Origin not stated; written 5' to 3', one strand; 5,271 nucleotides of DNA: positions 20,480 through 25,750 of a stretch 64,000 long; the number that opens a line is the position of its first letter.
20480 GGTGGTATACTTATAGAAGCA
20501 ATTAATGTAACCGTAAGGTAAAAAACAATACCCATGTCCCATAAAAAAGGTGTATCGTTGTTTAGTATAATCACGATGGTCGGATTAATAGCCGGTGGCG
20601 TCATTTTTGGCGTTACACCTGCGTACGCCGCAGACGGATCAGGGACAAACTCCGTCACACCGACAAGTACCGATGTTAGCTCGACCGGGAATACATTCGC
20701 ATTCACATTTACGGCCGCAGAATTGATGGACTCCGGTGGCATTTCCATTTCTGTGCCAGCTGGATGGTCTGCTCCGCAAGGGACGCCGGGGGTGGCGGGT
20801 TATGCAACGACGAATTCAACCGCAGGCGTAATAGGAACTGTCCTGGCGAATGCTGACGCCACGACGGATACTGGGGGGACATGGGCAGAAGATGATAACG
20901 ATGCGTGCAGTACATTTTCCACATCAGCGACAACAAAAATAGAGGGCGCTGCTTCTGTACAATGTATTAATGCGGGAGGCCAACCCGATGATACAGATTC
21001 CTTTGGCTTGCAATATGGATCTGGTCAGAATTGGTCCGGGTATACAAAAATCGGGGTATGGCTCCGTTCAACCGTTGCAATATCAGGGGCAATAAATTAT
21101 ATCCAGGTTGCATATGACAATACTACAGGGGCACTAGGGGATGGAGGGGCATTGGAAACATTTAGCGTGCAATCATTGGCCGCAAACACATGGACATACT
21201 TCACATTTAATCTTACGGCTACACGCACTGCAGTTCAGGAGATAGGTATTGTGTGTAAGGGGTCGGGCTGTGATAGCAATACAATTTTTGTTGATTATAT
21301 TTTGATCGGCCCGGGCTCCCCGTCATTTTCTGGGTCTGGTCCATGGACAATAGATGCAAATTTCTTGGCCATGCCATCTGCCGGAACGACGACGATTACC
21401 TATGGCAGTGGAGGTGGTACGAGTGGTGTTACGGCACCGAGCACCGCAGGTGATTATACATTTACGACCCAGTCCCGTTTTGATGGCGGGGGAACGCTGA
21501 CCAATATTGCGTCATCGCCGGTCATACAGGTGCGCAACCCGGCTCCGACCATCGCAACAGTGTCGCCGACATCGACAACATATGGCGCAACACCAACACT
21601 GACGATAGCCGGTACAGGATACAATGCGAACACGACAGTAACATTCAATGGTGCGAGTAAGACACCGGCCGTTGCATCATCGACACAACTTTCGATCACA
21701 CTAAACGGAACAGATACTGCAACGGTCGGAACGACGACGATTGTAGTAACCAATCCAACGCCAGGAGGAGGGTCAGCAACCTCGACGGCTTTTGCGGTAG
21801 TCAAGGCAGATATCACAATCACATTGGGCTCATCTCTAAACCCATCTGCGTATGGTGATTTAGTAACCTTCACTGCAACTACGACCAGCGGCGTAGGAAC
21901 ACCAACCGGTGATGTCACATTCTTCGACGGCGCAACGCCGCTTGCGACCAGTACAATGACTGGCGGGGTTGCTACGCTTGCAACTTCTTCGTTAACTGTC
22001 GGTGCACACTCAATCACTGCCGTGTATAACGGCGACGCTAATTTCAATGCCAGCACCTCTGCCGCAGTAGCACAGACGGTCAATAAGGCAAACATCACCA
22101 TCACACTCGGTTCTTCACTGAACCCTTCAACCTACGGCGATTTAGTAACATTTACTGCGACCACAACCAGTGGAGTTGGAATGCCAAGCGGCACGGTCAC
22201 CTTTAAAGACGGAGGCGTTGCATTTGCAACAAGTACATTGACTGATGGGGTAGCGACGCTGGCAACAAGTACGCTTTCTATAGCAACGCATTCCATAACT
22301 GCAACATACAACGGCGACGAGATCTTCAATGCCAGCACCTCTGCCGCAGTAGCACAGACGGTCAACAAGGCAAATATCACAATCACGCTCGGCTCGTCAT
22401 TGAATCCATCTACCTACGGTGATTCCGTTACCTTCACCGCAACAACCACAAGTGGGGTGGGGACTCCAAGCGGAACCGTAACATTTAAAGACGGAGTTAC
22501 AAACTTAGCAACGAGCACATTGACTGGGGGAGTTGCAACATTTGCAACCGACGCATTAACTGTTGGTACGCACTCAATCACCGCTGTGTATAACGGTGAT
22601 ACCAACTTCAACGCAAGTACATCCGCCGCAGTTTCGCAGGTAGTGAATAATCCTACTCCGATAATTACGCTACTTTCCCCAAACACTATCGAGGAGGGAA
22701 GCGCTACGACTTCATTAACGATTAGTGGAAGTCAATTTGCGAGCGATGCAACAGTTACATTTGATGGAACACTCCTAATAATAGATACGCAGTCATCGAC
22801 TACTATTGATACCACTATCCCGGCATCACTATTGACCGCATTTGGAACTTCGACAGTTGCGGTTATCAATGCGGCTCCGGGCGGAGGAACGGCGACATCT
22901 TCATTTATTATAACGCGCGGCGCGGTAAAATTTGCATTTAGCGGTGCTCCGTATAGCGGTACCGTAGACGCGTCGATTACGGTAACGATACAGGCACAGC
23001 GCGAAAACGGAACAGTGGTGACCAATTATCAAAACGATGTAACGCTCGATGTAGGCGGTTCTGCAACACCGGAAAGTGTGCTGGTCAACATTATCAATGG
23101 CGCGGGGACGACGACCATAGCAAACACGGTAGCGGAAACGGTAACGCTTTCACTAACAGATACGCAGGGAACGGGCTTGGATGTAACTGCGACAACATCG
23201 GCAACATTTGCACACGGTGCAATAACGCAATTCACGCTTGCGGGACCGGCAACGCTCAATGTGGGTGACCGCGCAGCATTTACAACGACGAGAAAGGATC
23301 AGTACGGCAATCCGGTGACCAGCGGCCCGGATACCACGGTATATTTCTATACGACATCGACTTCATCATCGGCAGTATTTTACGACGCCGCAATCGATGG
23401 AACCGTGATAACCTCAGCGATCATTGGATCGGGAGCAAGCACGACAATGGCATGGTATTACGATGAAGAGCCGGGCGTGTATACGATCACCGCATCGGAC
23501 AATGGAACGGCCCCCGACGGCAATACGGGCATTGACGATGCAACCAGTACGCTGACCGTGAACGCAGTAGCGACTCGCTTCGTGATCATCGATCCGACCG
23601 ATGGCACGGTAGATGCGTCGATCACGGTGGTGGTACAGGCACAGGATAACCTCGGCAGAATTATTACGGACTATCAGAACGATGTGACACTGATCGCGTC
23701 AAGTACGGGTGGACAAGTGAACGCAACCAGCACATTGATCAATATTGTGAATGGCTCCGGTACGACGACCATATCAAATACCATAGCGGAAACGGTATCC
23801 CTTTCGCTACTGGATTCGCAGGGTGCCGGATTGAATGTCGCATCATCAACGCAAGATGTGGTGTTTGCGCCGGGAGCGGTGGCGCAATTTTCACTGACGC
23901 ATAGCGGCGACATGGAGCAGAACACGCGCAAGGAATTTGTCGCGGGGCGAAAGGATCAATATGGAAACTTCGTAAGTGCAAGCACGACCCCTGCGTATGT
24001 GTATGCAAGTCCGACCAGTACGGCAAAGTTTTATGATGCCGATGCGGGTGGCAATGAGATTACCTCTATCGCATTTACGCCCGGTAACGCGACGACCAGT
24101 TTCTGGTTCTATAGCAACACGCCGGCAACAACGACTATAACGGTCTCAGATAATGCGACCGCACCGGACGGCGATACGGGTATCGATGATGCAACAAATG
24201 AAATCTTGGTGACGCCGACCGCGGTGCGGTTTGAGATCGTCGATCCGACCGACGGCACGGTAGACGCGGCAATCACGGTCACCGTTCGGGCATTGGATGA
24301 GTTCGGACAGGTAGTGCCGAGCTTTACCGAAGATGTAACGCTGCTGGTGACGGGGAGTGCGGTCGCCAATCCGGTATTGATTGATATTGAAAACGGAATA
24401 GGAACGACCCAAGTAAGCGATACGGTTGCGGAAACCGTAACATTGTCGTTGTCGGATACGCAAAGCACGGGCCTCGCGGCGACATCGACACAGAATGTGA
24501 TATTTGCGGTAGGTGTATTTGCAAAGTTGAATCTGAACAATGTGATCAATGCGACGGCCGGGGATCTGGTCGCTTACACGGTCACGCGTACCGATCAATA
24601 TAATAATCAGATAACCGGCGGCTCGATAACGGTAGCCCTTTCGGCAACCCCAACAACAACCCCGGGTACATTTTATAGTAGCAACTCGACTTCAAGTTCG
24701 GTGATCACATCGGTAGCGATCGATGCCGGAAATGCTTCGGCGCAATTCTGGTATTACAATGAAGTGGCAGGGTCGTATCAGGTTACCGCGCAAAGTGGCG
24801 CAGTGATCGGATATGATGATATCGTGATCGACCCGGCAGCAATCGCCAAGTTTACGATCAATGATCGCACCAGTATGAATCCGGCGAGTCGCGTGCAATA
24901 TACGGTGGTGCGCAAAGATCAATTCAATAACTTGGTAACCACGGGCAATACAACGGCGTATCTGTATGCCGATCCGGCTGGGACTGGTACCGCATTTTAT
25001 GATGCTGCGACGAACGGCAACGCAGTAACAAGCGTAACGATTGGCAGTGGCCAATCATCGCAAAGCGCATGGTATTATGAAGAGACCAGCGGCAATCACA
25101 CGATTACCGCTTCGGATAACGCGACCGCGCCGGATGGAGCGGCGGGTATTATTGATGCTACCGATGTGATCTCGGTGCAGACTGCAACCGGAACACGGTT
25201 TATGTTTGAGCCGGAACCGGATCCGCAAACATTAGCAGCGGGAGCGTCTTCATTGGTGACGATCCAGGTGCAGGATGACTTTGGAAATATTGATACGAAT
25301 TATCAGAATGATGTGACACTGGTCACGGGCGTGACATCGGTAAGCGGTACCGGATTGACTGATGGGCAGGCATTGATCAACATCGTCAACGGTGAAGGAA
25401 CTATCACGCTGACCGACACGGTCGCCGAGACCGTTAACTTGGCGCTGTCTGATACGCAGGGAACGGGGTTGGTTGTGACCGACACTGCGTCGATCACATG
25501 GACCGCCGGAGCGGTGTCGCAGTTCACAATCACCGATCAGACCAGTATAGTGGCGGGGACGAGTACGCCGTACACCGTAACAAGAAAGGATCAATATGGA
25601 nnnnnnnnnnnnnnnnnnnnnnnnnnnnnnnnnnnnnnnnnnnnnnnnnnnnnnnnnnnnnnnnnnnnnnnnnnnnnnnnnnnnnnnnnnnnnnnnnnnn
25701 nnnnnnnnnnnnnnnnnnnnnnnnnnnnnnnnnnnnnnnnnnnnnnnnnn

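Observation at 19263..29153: Cellulosome-style cohesin-dockerin surface anchoring module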

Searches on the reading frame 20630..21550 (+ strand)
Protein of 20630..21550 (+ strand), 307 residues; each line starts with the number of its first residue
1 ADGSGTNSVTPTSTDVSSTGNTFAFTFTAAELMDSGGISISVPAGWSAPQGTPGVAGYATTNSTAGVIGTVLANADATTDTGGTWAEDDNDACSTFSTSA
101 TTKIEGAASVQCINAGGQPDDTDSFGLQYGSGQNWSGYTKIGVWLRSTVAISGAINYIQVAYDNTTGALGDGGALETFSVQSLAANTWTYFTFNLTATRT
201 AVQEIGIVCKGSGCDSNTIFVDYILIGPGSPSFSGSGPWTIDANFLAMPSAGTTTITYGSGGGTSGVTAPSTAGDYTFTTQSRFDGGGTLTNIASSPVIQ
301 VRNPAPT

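Call 72: search_protein_families(library=pfam, proteins=[window:20630-21550:+], max_evalue=1)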
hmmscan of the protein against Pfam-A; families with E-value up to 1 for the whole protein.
window:20630-21550:+ (307 aa): 1 family
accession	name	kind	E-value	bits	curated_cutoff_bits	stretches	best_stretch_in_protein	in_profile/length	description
PF17735.7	BslA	-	0.038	14.4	38.7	0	9-51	3-43/121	Biofilm surface layer A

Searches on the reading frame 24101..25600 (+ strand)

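Call 72: search_protein_families(library=pfam, proteins=[window:24101-25600:+], max_evalue=1)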
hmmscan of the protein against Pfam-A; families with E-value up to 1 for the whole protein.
window:24101-25600:+ (500 aa): 1 family
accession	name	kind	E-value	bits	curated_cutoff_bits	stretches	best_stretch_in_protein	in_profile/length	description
PF18565.7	Glyco_hydro2_C5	-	0.00042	20.6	32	1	57-87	17-47/103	Glycoside hydrolase family 2 C-terminal domain 5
